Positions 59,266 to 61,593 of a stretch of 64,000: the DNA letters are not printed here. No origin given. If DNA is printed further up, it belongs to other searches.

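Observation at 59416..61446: Bacterial GH84 fused to a GNAT domain: same two-domain plan as metazoan O-GlcNAcase, but with an intact-looking acetyl-CoA motif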

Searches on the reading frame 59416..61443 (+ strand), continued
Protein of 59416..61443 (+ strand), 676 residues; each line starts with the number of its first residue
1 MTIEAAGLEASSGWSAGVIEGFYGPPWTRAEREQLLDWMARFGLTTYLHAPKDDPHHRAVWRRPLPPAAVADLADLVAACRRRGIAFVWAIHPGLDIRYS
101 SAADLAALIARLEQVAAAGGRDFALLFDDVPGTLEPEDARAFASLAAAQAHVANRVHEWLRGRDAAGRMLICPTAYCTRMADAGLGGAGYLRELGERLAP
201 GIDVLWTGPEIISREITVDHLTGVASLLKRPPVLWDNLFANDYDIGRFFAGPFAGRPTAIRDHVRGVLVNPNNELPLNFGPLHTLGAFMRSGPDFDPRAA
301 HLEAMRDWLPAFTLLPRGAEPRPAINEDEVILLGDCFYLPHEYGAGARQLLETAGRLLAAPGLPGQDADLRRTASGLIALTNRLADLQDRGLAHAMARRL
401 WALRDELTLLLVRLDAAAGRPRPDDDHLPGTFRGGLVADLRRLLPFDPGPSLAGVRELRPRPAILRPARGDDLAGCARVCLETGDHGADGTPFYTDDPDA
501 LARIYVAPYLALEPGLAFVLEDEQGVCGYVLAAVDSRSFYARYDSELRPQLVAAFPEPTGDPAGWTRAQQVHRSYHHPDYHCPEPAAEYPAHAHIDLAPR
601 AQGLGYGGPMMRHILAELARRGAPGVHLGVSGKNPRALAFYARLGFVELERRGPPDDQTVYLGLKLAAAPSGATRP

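Call 7: find_homologous_proteins(query=window:59416-61443:+, max_evalue=1e-10)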
Query window:59416-61443:+ (676 aa): 575 proteins with E <= 1e-10 among 8000 candidates; the best 120 are listed.
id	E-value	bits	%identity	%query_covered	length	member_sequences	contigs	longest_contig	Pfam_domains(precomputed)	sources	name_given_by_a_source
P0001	0.0e+0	1443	93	100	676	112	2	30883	PF13508.14,PF00583.32,PF07555.20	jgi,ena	jgi:protein O-GlcNAcase/histone acetyltransferase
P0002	0.0e+0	1271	81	100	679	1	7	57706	PF13508.14,PF08445.17,PF00583.32,PF07555.20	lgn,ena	-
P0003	0.0e+0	1264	82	99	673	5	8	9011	PF13508.14,PF00583.32,PF07555.20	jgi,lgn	-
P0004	0.0e+0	1252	81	100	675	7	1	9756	PF13508.14,PF00583.32,PF07555.20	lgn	-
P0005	0.0e+0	1251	81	100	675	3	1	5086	PF13508.14,PF08445.17,PF00583.32,PF07555.20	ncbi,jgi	jgi:protein O-GlcNAcase/histone acetyltransferase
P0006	0.0e+0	1240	81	100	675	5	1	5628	PF13508.14,PF00583.32,PF07555.20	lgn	-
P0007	0.0e+0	1129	74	99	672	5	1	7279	PF13508.14,PF00583.32,PF07555.20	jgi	jgi:protein O-GlcNAcase/histone acetyltransferase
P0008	0.0e+0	1099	72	99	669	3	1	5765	PF13508.14,PF00583.32,PF07555.20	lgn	-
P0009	0.0e+0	1097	72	99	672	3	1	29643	PF13508.14,PF00583.32,PF07555.20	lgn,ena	-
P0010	0.0e+0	1086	71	99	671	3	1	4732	PF13508.14,PF00583.32,PF07555.20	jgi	jgi:protein O-GlcNAcase / histone acetyltransferase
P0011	0.0e+0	1079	72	98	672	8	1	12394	PF13508.14,PF00583.32,PF07555.20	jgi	jgi:protein O-GlcNAcase/histone acetyltransferase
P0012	2.1e-287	973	68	97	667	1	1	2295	PF13508.14,PF00583.32,PF07555.20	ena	-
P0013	1.8e-278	944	63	98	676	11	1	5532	PF00583.32,PF07555.20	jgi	jgi:protein O-GlcNAcase/histone acetyltransferase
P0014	4.0e-274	930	63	98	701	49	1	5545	PF13508.14,PF00583.32,PF07555.20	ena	-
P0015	4.9e-274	929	63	98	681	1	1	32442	PF13508.14,PF00583.32,PF07555.20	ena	-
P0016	7.0e-271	919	63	99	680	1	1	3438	PF13508.14,PF00583.32,PF07555.20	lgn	-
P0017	2.3e-270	917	63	98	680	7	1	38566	PF13508.14,PF00583.32,PF07555.20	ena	-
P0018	3.8e-256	870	60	98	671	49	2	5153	PF00583.32,PF07555.20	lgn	-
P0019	1.8e-238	812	58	99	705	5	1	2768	PF13673.14,PF13508.14,PF00583.32,PF07555.20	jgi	-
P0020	4.0e-233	794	59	97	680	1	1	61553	PF13508.14,PF08445.17,PF00583.32,PF07555.20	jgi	-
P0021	9.5e-232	789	56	99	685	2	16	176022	PF13673.14,PF13508.14,PF00583.32,PF07555.20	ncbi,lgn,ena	-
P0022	5.6e-230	784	59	95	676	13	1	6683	PF13673.14,PF13508.14,PF00583.32,PF07555.20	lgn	-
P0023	6.2e-230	783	58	97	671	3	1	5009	PF13673.14,PF13508.14,PF00583.32,PF07555.20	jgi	-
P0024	2.4e-229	782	58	96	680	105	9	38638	PF13673.14,PF13508.14,PF08445.17,PF00583.32,PF07555.20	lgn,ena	-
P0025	5.5e-227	774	57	97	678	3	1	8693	PF13673.14,PF13508.14,PF08445.17,PF00583.32,PF07555.20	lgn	-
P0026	9.2e-227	773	57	97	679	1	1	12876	PF13508.14,PF00583.32,PF07555.20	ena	-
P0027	5.7e-226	770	57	97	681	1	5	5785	PF13508.14,PF00583.32,PF07555.20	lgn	-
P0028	9.9e-226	770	56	98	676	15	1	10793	PF13673.14,PF13508.14,PF00583.32,PF07555.20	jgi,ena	-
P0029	1.5e-224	766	57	97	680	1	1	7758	PF13673.14,PF13508.14,PF08445.17,PF00583.32,PF07555.20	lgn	-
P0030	2.5e-224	765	57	97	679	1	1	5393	PF13508.14,PF00583.32,PF07555.20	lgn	-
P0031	4.0e-224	764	56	97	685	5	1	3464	PF13508.14,PF00583.32,PF07555.20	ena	-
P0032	1.5e-223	762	56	97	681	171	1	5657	PF13508.14,PF00583.32,PF07555.20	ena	-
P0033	2.0e-223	762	58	96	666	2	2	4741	PF13508.14,PF08445.17,PF00583.32,PF07555.20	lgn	-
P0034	5.0e-223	761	56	96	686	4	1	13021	PF13508.14,PF08445.17,PF00583.32,PF07555.20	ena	-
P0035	1.2e-222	759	56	97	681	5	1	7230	PF13508.14,PF00583.32,PF07555.20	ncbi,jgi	jgi:protein O-GlcNAcase/histone acetyltransferase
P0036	2.3e-222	758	57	97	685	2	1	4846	PF13508.14,PF00583.32,PF07555.20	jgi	-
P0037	1.9e-221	755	56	97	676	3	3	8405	PF13508.14,PF08445.17,PF00583.32,PF07555.20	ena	-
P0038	2.5e-221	755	55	97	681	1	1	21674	PF13508.14,PF00583.32,PF07555.20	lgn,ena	-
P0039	4.2e-220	751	56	97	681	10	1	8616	PF13508.14,PF00583.32,PF07555.20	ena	-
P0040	6.5e-220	750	55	97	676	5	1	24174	PF13508.14,PF00583.32,PF07555.20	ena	-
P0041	9.3e-220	750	56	97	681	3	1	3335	PF13673.14,PF13508.14,PF00583.32,PF07555.20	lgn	-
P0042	2.6e-219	748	56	97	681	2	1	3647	PF13508.14,PF00583.32,PF07555.20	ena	-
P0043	3.0e-219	748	55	97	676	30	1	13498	PF13508.14,PF08445.17,PF00583.32,PF07555.20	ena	-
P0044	3.6e-219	748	56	97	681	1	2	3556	PF13508.14,PF00583.32,PF07555.20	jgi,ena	jgi:protein O-GlcNAcase/histone acetyltransferase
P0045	9.0e-219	747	56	97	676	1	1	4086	PF13508.14,PF00583.32,PF07555.20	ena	-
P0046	1.1e-218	746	56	96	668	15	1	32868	PF13508.14,PF08445.17,PF00583.32,PF07555.20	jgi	jgi:protein O-GlcNAcase/histone acetyltransferase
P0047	5.6e-217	741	56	96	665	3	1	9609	PF13508.14,PF08445.17,PF00583.32,PF07555.20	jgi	-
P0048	6.6e-213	727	55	96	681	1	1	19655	PF13508.14,PF00583.32,PF07555.20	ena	-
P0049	2.1e-210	719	50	97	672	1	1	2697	PF13508.14,PF08445.17,PF00583.32,PF07555.20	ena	-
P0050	1.2e-207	710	50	97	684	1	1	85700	PF13508.14,PF08445.17,PF00583.32,PF07555.20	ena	-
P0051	2.7e-206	705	51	97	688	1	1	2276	PF13508.14,PF08445.17,PF00583.32,PF07555.20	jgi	jgi:protein O-GlcNAcase/histone acetyltransferase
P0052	3.6e-206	705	52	96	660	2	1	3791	PF13508.14,PF08445.17,PF00583.32,PF07555.20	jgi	jgi:protein O-GlcNAcase/histone acetyltransferase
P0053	7.8e-204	697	87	53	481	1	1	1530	PF07555.20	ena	-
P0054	3.7e-202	692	51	96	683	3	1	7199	PF13508.14,PF00583.32,PF07555.20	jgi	jgi:protein O-GlcNAcase/histone acetyltransferase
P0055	9.6e-193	661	48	96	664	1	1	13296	PF07555.20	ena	-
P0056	1.4e-191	657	51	96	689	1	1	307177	PF13508.14,PF08445.17,PF00583.32,PF07555.20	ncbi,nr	ncbi:MAG: GNAT family N-acetyltransferase [Verrucomicrobiae bacterium]|nr:GNAT family N-acetyltransf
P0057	8.7e-182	624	48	97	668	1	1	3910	PF13508.14,PF00583.32,PF07555.20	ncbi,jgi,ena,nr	ncbi:MAG TPA: GNAT family N-acetyltransferase [Luteitalea sp.]|nr:GNAT family N-acetyltransferase [L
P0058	5.1e-177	609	48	96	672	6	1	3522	PF13508.14,PF08445.17,PF00583.32,PF07555.20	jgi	jgi:protein O-GlcNAcase/histone acetyltransferase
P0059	2.4e-137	477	52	64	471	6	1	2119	PF07555.20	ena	-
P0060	1.1e-136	475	52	65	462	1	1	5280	PF07555.20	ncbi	-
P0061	3.5e-136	474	53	65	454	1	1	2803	PF07555.20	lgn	-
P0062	1.3e-135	472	52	65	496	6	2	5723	PF07555.20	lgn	-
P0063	1.6e-135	471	54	64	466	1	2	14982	PF07555.20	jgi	jgi:protein O-GlcNAcase/histone acetyltransferase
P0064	3.4e-135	470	56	58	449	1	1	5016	PF07555.20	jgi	jgi:hypothetical protein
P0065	4.8e-135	470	51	65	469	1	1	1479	PF07555.20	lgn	-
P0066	4.8e-135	470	51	66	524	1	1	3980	PF07555.20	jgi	jgi:protein O-GlcNAcase / histone acetyltransferase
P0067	7.3e-135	469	50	65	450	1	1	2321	PF07555.20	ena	-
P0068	8.6e-135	469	51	65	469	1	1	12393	PF07555.20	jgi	jgi:protein O-GlcNAcase/histone acetyltransferase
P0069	1.3e-134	468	51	64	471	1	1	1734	PF07555.20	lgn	-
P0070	1.6e-134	468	49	66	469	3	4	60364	PF07555.20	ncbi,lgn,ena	-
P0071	1.9e-134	468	49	67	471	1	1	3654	PF07555.20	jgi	jgi:protein O-GlcNAcase/histone acetyltransferase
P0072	2.4e-134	468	51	66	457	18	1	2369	PF07555.20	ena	-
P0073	5.7e-134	466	51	63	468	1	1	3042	PF07555.20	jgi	jgi:protein O-GlcNAcase/histone acetyltransferase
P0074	6.0e-134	466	50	65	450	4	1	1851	PF07555.20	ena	-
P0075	6.4e-134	466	51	65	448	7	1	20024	PF07555.20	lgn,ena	-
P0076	8.7e-134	466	52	64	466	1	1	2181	PF07555.20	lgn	-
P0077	9.7e-134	465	52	65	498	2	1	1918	PF07555.20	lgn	-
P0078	1.7e-133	465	51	64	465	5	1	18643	PF07555.20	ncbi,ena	-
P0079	1.9e-133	465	52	66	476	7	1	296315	PF07555.20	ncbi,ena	-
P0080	2.0e-133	464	49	65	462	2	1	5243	PF07555.20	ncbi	-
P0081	2.0e-133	464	50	64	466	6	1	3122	PF07555.20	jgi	jgi:protein O-GlcNAcase/histone acetyltransferase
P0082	2.4e-133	464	50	66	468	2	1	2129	PF07555.20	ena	-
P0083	2.6e-133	464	51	65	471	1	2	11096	PF07555.20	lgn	-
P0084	2.8e-133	464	52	63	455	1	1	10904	PF07555.20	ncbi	-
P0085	3.1e-133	464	53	64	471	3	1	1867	PF07555.20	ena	-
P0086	4.6e-133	463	51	65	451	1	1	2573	PF07555.20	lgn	-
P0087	5.4e-133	463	53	64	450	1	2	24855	PF07555.20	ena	-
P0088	6.6e-133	463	50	65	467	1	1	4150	PF07555.20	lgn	-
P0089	6.9e-133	463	51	64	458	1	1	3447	PF07555.20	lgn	-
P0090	1.3e-132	462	52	63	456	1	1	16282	PF07555.20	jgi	jgi:protein O-GlcNAcase / histone acetyltransferase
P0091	1.4e-132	462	50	64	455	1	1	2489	PF07555.20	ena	-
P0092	1.6e-132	462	50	66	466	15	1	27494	PF07555.20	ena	-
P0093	2.1e-132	461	51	64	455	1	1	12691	PF07555.20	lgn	-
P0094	2.2e-132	461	50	66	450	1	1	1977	PF07555.20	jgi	jgi:protein O-GlcNAcase / histone acetyltransferase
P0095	2.8e-132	461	51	64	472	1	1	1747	PF07555.20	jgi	jgi:protein O-GlcNAcase/histone acetyltransferase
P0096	2.9e-132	461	51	64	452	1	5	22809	PF07555.20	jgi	jgi:hypothetical protein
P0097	3.1e-132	461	51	65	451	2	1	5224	PF07555.20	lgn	-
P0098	4.3e-132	460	52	64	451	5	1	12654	PF07555.20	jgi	jgi:hypothetical protein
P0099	6.2e-132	460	53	64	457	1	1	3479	PF07555.20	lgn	-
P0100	6.3e-132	460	51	65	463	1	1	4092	PF07555.20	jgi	jgi:protein O-GlcNAcase/histone acetyltransferase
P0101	6.6e-132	459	55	64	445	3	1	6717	PF07555.20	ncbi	-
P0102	6.6e-132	459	53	64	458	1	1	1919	PF07555.20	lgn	-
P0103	9.2e-132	459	49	66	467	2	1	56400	PF07555.20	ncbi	ncbi:MAG: beta-N-acetylglucosaminidase domain-containing protein [Limisphaerales bacterium]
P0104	9.6e-132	459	50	66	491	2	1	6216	PF07555.20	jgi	-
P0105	1.0e-131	459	49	64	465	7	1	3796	PF07555.20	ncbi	-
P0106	1.1e-131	459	53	65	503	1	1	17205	PF07555.20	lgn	-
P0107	1.1e-131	459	51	64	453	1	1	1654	PF07555.20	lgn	-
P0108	1.1e-131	459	50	65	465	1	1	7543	PF07555.20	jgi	jgi:protein O-GlcNAcase/histone acetyltransferase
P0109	1.2e-131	459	52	65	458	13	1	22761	PF07555.20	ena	-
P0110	1.3e-131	458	50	66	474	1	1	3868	PF07555.20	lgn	-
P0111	1.4e-131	458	50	65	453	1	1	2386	PF07555.20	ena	-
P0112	1.6e-131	458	48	65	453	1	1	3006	PF07555.20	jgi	-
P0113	1.7e-131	458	50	66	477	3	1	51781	PF07555.20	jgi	jgi:protein O-GlcNAcase/histone acetyltransferase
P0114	1.8e-131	458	50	65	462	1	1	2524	PF07555.20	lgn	-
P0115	1.8e-131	458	51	64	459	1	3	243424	PF07555.20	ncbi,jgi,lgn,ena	jgi:protein O-GlcNAcase/histone acetyltransferase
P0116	2.8e-131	457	52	65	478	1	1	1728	PF07555.20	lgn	-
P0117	3.3e-131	457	49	66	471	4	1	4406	PF07555.20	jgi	jgi:protein O-GlcNAcase/histone acetyltransferase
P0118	3.3e-131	457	49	64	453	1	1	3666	PF07555.20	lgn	-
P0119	3.4e-131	457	48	64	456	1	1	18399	PF07555.20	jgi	jgi:protein O-GlcNAcase/histone acetyltransferase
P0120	4.2e-131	457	51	65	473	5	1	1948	PF07555.20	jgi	-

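Call 15: search_protein_families(library=ncbifam, proteins=[window:59416-61443:+], max_evalue=0.01)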
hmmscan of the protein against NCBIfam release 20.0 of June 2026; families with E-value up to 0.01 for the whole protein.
window:59416-61443:+ (676 aa): 6 families
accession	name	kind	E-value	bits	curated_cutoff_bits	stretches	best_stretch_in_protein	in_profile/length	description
NF041654.1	GlcNAcase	equivalog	1.5e-50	172.5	1000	1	17-310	147-428/732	beta-N-acetylglucosaminidase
NF002959.0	PRK03624.1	equivalog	3.3e-05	23.6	124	1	598-648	81-131/147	GNAT family acetyltransferase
TIGR03448.1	mycothiol_MshD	equivalog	4.8e-05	22.8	163.1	1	596-650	235-289/294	mycothiol synthase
TIGR01575.1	rimI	equivalog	0.0001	22.4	86.4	1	594-652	60-118/132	ribosomal protein S18-alanine N-acetyltransferase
NF007025.1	PRK09491.1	equivalog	0.00013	21.9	173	1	595-652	68-125/145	ribosomal protein S18-alanine N-acetyltransferase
NF000487.1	stat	exception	0.0082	15.7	420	0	594-647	109-162/189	streptothricin N-acetyltransferase STAT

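Call 17: find_encoding_contigs(protein=P0002, flank=8000, max_places=2)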
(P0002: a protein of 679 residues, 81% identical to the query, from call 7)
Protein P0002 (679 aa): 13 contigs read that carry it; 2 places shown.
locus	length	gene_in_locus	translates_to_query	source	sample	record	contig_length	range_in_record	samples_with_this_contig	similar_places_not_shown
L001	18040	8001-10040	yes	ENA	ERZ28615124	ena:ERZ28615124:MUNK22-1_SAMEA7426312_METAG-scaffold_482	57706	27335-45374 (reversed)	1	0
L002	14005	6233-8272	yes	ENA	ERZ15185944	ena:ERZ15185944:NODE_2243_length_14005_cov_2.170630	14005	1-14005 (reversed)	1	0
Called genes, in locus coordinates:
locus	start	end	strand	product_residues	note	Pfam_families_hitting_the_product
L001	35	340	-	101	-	PF00166:Cpn10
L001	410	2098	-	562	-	-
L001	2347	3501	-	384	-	-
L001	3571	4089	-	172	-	-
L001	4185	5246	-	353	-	PF05343:Peptidase_M42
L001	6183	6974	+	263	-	PF07589:PEP_exosort_dom (weak)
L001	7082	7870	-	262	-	PF07090:GATase1_like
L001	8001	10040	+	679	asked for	PF07555:NAGidase, PF08445:FR47 (faint), PF00583:Acetyltransf_1, PF13508:Acetyltransf_7 (weak)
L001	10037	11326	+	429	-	PF02378:PTS_EIIC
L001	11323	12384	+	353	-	PF13685:Fe-ADH_2, PF00465:Fe-ADH (weak), PF01761:DHQ_synthase (weak)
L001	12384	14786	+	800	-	-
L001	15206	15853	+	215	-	-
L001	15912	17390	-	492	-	PF01408:GFO_IDH_MocA, PF19051:GFO_IDH_MocA_C2 (faint)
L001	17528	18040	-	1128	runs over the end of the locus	PF00873:ACR_tran, PF02355:SecD_SecF_C (weak), PF00873:ACR_tran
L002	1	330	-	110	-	?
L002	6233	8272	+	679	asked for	PF07555:NAGidase, PF08445:FR47 (faint), PF00583:Acetyltransf_1, PF13508:Acetyltransf_7 (weak)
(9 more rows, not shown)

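Call 18: find_encoding_contigs(protein=P0021, flank=8000, max_places=2)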
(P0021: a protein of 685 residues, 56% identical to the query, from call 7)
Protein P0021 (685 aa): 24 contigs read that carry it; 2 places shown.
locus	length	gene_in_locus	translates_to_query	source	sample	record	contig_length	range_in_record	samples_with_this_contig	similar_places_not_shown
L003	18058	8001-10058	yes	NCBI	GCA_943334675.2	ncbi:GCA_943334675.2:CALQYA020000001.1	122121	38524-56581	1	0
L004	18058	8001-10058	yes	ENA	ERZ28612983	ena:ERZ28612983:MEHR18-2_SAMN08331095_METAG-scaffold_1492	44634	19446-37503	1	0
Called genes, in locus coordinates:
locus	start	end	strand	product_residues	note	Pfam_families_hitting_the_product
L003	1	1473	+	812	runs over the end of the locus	PF04851:ResIII (weak), PF13191:AAA_16 (weak), PF13245:AAA_19 (weak), PF09848:SLFN-g3_helicase, PF13401:AAA_22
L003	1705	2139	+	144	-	PF00892:EamA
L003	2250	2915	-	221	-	-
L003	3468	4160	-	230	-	-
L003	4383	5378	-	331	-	PF05721:PhyH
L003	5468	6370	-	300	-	PF00005:ABC_tran, PF13304:AAA_21 (weak)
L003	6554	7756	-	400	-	PF03983:SHD1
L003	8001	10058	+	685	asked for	PF07555:NAGidase, PF00583:Acetyltransf_1, PF13508:Acetyltransf_7 (weak), PF13673:Acetyltransf_10 (weak)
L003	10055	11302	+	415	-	PF02378:PTS_EIIC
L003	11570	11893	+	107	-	PF04255:DUF433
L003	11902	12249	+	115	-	PF18480:DUF5615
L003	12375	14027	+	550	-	-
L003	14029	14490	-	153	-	PF07090:GATase1_like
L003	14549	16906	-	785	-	PF05649:Peptidase_M13_N, PF01431:Peptidase_M13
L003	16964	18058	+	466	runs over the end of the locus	PF05048:NosD, PF13229:Beta_helix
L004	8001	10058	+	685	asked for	PF07555:NAGidase, PF00583:Acetyltransf_1, PF13508:Acetyltransf_7 (weak), PF13673:Acetyltransf_10 (weak)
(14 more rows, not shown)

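Call 19: find_encoding_contigs(protein=P0056, flank=8000, max_places=2)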
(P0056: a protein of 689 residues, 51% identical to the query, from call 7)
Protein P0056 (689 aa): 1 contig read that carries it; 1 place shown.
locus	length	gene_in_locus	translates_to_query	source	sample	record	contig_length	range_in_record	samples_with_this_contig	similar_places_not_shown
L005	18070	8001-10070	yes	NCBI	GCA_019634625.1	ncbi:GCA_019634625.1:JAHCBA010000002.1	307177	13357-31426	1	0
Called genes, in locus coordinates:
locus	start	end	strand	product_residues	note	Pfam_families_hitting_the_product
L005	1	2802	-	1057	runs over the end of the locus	-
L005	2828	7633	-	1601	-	-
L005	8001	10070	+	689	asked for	PF07555:NAGidase, PF00583:Acetyltransf_1 (faint), PF13508:Acetyltransf_7 (weak), PF08445:FR47 (faint)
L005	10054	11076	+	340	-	PF01869:BcrAD_BadFG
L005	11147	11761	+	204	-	-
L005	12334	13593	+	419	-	PF25973:BSH_CzcB (weak), PF25954:Beta-barrel_RND_2, PF25975:CzcB_C, PF25989:YknX_C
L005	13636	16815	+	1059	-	PF00873:ACR_tran, PF03176:MMPL (weak)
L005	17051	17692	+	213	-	PF01625:PMSR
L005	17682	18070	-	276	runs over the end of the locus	PF00899:ThiF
